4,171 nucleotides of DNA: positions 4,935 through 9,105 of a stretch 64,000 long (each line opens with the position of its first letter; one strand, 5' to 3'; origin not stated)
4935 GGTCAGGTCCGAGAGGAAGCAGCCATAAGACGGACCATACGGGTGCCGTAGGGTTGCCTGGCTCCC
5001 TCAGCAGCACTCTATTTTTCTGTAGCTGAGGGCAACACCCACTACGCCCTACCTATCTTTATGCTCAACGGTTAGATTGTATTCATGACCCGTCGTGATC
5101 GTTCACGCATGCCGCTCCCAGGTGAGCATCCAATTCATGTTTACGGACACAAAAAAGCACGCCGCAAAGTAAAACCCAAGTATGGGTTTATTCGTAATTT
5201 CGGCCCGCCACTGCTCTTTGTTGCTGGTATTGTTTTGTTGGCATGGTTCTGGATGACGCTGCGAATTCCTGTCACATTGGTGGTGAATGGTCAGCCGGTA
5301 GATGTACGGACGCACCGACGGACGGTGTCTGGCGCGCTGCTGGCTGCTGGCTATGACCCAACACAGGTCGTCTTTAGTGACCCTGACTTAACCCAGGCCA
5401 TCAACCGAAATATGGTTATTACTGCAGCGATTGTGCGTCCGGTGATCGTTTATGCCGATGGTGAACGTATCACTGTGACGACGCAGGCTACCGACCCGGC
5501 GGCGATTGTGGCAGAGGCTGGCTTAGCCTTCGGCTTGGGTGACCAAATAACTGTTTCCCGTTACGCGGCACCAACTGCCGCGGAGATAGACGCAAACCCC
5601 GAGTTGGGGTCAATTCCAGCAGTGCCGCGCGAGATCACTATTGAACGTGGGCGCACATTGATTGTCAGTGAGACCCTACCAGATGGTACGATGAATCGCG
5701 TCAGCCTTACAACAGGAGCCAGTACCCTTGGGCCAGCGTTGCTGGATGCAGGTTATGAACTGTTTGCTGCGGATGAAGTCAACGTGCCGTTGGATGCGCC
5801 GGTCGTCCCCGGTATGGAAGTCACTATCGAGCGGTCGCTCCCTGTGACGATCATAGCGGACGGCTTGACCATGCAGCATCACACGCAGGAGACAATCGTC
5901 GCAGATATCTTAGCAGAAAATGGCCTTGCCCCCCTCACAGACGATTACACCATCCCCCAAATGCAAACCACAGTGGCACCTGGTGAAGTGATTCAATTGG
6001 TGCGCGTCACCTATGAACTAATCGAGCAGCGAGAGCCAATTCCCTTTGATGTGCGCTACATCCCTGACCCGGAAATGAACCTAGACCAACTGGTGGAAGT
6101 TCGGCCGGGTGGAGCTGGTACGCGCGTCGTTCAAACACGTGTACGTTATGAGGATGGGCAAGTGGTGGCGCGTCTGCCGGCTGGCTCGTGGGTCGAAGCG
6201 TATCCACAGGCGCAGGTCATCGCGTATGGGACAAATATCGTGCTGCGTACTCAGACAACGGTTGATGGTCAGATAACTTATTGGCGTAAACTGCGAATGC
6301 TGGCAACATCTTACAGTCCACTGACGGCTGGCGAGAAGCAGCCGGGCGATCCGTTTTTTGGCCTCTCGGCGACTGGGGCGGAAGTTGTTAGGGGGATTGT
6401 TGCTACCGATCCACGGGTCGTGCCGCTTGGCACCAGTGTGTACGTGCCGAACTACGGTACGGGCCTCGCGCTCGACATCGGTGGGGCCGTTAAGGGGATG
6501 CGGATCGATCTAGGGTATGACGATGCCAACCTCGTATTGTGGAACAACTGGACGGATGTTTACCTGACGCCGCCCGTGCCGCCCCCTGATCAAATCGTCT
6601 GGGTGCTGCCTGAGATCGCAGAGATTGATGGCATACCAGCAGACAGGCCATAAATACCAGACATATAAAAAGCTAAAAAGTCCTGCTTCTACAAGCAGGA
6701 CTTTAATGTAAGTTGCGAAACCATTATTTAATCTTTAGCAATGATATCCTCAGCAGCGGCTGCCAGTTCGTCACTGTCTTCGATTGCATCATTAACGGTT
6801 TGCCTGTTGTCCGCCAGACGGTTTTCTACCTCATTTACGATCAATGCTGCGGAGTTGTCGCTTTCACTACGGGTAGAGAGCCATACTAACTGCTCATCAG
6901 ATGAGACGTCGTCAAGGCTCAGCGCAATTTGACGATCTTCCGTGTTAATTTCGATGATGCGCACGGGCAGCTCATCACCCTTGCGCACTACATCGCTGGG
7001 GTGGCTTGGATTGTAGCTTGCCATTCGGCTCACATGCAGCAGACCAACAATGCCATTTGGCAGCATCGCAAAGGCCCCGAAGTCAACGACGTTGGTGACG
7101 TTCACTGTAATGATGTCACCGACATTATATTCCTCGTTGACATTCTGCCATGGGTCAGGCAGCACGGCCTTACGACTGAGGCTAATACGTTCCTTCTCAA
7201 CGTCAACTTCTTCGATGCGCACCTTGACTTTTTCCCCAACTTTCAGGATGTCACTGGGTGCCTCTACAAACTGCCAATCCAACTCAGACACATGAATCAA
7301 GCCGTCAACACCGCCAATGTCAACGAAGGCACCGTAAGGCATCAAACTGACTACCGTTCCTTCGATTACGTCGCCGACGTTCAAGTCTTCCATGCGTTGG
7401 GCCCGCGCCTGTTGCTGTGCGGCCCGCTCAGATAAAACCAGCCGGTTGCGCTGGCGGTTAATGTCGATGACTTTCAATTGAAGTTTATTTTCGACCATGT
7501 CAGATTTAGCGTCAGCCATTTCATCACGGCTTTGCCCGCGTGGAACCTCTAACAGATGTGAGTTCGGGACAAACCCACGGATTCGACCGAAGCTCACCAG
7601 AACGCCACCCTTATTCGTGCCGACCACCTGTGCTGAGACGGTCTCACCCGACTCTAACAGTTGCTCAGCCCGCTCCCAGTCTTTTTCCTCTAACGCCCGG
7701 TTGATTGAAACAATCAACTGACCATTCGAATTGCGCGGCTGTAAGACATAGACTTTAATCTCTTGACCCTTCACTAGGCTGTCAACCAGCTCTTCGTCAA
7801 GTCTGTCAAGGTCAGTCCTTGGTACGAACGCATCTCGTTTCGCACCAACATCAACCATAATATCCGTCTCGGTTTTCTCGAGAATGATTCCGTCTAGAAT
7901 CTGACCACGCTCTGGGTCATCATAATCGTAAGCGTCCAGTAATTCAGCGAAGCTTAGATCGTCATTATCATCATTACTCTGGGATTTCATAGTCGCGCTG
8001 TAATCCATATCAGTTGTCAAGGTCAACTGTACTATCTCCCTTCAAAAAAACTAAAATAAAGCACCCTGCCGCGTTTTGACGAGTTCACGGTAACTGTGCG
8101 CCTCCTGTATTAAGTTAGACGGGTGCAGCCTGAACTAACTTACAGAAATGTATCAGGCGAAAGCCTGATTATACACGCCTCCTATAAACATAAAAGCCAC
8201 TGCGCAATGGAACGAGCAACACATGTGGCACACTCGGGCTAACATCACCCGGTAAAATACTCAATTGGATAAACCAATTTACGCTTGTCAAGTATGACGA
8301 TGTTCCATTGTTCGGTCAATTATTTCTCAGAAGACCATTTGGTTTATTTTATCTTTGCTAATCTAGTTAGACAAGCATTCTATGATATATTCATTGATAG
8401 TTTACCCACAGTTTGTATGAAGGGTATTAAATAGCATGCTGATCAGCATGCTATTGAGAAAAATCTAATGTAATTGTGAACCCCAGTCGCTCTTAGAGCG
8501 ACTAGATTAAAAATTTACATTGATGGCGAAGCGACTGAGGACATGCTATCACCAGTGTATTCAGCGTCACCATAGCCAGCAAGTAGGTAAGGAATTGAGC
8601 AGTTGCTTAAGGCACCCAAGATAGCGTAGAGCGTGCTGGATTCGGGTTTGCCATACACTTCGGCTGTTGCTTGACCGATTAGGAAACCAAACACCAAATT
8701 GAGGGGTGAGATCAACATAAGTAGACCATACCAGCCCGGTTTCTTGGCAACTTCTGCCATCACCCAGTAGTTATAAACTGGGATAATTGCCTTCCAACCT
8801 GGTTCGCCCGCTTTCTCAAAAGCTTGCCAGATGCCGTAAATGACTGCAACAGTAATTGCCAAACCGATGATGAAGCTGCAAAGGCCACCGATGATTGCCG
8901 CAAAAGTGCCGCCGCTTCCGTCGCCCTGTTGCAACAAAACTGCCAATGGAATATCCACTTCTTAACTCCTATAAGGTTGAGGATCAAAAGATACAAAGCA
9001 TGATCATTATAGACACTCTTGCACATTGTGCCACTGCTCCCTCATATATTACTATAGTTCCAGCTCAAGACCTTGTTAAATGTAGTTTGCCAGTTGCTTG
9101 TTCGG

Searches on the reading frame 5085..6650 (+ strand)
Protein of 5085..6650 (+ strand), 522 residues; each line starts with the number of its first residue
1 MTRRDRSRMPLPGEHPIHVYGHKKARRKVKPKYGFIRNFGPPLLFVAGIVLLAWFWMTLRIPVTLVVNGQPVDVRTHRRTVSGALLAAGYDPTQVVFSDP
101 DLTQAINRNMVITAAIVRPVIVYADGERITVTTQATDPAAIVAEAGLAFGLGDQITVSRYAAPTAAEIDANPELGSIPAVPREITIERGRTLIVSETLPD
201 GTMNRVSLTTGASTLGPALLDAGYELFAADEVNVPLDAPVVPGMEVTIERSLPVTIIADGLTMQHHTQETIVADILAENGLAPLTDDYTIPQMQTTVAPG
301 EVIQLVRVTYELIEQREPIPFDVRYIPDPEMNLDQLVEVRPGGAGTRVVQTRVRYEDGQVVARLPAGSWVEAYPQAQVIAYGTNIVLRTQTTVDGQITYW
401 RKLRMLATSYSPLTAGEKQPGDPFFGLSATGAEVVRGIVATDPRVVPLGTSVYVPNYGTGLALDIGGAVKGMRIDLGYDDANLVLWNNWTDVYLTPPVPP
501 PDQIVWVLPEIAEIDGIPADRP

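Call 4: search_protein_families(library=pfam, proteins=[window:5085-6650:+], max_evalue=1)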
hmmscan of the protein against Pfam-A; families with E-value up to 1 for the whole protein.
window:5085-6650:+ (522 aa): 4 families
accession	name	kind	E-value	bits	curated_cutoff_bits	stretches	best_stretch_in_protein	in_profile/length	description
PF03990.20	DUF348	-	3e-18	65.7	24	3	63-91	1-29/41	G5-linked-Ubiquitin-like domain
PF07501.17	G5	-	1.4e-14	54.5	23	1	314-383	5-74/75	G5 domain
PF06725.17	3D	-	3.6e-10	40.4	23.8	1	439-476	3-47/72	3D domain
PF13510.11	Fer2_4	-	0.074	13.6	22.8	0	62-92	3-32/82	2Fe-2S iron-sulfur cluster binding domain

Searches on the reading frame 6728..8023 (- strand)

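Call 4: search_protein_families(library=pfam, proteins=[window:6728-8023:-], max_evalue=1)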
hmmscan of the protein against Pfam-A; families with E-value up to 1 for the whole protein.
window:6728-8023:- (431 aa): 13 families
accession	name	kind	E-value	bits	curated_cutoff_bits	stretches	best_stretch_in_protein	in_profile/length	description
PF00575.29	S1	-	8.4e-61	202.7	22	4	214-285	2-74/74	S1 RNA binding domain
PF23459.1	S1_RRP5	-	2.4e-12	47.6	27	3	217-283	4-71/72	RRP5 S1 domain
PF21710.3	Spt6_S1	-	5.6e-08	33.4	27.5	1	297-372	12-88/91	Spt6, S1/OB domain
PF25522.1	OB_cyt-4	-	2.9e-05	24.9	27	0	334-367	35-72/77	Mitochondrial protein cyt-4, OB-fold domain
PF18614.7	RNase_II_C_S1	-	0.00095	19.4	26.6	1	259-284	33-58/59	RNase II-type exonuclease C-terminal S1 domain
PF01330.27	RuvA_N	-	0.0017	18.8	23.6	1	220-273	5-51/61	RuvA N terminal domain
PF20663.3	COG4_N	-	0.0056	17.2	27.3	0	104-134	66-96/107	Conserved oligomeric Golgi complex subunit 4, N-terminal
PF13509.12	S1_2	-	0.015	15.9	21.8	0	40-77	2-36/61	S1 domain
PF21543.3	CvfB_2nd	-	0.036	14.4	27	0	339-370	44-74/76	Virulence regulatory factor CvfB, second domain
PF08292.18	RNA_pol_Rbc25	-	0.072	13.9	25.1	0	42-72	2-32/121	RNA polymerase III subunit Rpc25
PF09883.16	DUF2110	-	0.23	12.3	23.2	0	215-249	2-35/87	DUF2110 central domain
PF21191.3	CvfB_1st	-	0.7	10.2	27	0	356-379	16-39/62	CvfB first S1-like domain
PF07653.23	SH3_2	-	0.81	9.9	21.8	0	124-159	19-54/55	Variant SH3 domain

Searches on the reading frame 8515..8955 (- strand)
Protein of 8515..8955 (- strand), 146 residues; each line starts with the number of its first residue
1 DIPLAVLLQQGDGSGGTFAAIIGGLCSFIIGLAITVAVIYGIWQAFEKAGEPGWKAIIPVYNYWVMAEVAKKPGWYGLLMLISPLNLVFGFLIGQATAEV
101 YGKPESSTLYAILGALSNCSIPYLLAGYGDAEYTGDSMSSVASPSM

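Call 4: search_protein_families(library=pfam, proteins=[window:8515-8955:-], max_evalue=1)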
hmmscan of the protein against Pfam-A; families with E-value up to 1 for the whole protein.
window:8515-8955:- (146 aa): 1 family
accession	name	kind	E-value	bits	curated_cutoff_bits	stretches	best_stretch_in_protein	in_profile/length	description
PF18936.5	DUF5684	-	3.8e-15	56.7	27.4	1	54-135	1-80/81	Family of unknown function (DUF5684)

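Call 5: search_protein_families(library=ncbifam, proteins=[window:8515-8955:-], max_evalue=1)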
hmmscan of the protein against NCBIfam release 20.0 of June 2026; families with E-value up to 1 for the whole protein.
window:8515-8955:- (146 aa): 1 family
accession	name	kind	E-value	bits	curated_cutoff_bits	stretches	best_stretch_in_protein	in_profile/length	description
NF052277.1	lmo0954_fam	equivalog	0.1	13.2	40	1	21-58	16-53/89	lmo0954 family membrane protein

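Call 6: search_protein_families(library=padloc, proteins=[window:8515-8955:-], max_evalue=1)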
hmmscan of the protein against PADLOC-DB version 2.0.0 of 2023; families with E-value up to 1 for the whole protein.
window:8515-8955:- (146 aa): 0 families

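Call 7: search_protein_families(library=phrogs, proteins=[window:8515-8955:-], max_evalue=1)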
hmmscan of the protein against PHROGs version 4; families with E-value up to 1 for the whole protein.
window:8515-8955:- (146 aa): 0 families
